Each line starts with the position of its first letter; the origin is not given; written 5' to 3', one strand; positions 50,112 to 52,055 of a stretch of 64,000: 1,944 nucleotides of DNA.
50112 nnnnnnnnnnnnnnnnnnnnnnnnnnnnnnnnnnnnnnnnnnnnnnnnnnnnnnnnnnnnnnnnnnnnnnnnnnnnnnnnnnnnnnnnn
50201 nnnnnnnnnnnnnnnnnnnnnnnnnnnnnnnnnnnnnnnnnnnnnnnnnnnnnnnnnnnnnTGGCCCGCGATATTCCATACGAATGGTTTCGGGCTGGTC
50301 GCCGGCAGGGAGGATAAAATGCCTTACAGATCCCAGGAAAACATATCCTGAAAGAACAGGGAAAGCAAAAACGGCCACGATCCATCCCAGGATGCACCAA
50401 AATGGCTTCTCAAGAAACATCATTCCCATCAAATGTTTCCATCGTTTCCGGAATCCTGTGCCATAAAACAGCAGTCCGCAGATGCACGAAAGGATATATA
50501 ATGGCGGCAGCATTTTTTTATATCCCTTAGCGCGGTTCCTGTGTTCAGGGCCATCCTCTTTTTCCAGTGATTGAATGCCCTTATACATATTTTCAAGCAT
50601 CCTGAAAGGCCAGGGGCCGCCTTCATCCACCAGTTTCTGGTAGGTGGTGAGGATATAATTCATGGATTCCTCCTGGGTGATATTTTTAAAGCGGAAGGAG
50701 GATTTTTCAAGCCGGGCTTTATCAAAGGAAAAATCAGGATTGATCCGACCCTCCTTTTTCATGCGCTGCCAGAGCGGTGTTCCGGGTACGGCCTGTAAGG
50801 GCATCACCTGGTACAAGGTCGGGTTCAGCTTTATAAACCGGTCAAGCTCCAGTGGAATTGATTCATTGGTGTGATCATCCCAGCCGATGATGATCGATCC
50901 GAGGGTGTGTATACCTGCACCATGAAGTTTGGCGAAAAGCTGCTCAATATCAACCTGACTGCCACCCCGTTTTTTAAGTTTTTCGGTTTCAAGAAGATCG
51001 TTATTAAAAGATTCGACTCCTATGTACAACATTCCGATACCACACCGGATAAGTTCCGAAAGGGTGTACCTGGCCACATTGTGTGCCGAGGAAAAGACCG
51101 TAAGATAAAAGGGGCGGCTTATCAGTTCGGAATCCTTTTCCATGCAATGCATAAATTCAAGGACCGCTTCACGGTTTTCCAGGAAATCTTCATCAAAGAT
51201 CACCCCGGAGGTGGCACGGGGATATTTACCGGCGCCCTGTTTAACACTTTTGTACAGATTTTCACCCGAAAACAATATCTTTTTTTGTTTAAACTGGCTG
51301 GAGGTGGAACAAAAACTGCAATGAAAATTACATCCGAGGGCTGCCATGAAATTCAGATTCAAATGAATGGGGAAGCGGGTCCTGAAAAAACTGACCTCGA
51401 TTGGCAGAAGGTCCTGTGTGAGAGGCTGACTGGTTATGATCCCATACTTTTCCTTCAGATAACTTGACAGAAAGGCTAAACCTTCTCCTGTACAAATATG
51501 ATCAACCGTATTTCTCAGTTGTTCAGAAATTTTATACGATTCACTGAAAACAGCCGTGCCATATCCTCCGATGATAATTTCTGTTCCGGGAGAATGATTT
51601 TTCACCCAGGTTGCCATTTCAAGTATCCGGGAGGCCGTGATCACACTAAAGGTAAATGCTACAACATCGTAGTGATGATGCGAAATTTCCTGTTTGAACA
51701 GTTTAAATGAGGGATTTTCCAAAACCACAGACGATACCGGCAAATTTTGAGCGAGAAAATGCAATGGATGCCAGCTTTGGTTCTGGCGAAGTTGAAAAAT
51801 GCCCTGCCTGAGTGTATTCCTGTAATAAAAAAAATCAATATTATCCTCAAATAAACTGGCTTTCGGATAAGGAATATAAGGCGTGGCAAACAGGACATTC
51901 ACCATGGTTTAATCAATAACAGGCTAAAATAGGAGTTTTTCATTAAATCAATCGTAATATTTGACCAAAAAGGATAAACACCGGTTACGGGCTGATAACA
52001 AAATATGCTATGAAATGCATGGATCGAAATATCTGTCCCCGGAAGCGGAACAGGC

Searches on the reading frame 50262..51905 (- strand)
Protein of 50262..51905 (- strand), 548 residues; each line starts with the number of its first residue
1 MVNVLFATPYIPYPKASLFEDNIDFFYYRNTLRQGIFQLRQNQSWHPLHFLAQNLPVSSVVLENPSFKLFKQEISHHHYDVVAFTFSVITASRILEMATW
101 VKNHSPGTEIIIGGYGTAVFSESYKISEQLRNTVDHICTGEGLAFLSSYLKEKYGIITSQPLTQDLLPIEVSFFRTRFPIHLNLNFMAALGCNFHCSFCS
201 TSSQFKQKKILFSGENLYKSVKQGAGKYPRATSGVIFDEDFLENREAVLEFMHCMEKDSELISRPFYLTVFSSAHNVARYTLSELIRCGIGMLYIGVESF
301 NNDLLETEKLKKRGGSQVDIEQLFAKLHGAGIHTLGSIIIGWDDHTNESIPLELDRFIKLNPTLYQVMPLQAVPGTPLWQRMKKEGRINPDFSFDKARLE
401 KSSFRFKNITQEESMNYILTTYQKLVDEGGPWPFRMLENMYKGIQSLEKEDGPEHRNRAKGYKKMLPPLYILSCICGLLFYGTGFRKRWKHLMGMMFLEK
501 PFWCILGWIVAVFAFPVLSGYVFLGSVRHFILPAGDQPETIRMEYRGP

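Call 3: search_protein_families(library=pfam, proteins=[window:50262-51905:-], max_evalue=0.01)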
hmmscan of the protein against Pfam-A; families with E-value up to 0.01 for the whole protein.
window:50262-51905:- (548 aa): 2 families
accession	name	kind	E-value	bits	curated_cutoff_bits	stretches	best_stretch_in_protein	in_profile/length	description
PF04055.27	Radical_SAM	-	5.1e-12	46.7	29.5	1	191-350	6-159/166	Radical SAM superfamily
PF13282.11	DUF4070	-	0.003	18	22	1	376-427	1-46/144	Domain of unknown function (DUF4070)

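Call 4: search_protein_families(library=ncbifam, proteins=[window:50262-51905:-], max_evalue=0.01)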
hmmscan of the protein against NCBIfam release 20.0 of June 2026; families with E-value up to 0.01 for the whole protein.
window:50262-51905:- (548 aa): 13 families
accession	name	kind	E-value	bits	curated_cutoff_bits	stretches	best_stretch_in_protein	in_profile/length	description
TIGR03471.1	HpnJ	equivalog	4.3e-17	62.1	577.6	1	183-424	197-431/472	hopanoid biosynthesis associated radical SAM protein HpnJ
TIGR04479.1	bcpD_PhpK_rSAM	subfamily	2.6e-11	42.6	600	1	181-384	239-433/504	PhpK family radical SAM P-methyltransferase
NF050148.1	rSAM_ApyD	equivalog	5.4e-11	41.6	750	1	176-382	188-393/645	RiPP biosynthesis radical SAM protein ApyD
NF038361.1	rSAM_Sden_1168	equivalog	4.1e-10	38.8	575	1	185-424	284-517/560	Sden_1168 family B12-binding radical SAM P-methyltransferase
TIGR03975.1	rSAM_ocin_1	subfamily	3.8e-06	25.7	281.85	0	72-147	122-195/606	RiPP maturation radical SAM C-methyltransferase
TIGR04072.2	rSAM_ladder_B12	equivalog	1.9e-05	23.5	360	1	184-417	181-402/443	lipid biosynthesis B12-binding/radical SAM protein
TIGR04367.1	HpnR_B12_rSAM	equivalog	5.8e-05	21.8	650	0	67-150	49-131/490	hopanoid C-3 methylase HpnR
TIGR00539.1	hemN_rel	equivalog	8e-05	21.9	205.4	1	254-422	76-239/361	radical SAM family heme chaperone HemW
TIGR04013.1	B12_SAM_MJ_1487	hypoth_equivalog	9.5e-05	21.4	251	1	68-221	32-189/382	TIGR04013 family B12-binding domain/radical SAM domain-containing protein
TIGR04428.1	B12_rSAM_trp_MT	equivalog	0.00015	20.3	500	1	187-383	220-422/558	tryptophan 2-C-methyltransferase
TIGR02026.1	BchE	equivalog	0.0011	18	481.35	0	189-425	200-427/497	magnesium-protoporphyrin IX monomethyl ester anaerobic oxidative cyclase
NF006385.0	PRK08629.1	equivalog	0.0024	16.7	355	1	281-371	148-237/439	coproporphyrinogen III oxidase family protein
NF006067.1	PRK08208.1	equivalog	0.0039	16.2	380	1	248-385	107-242/427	STM4012 family radical SAM protein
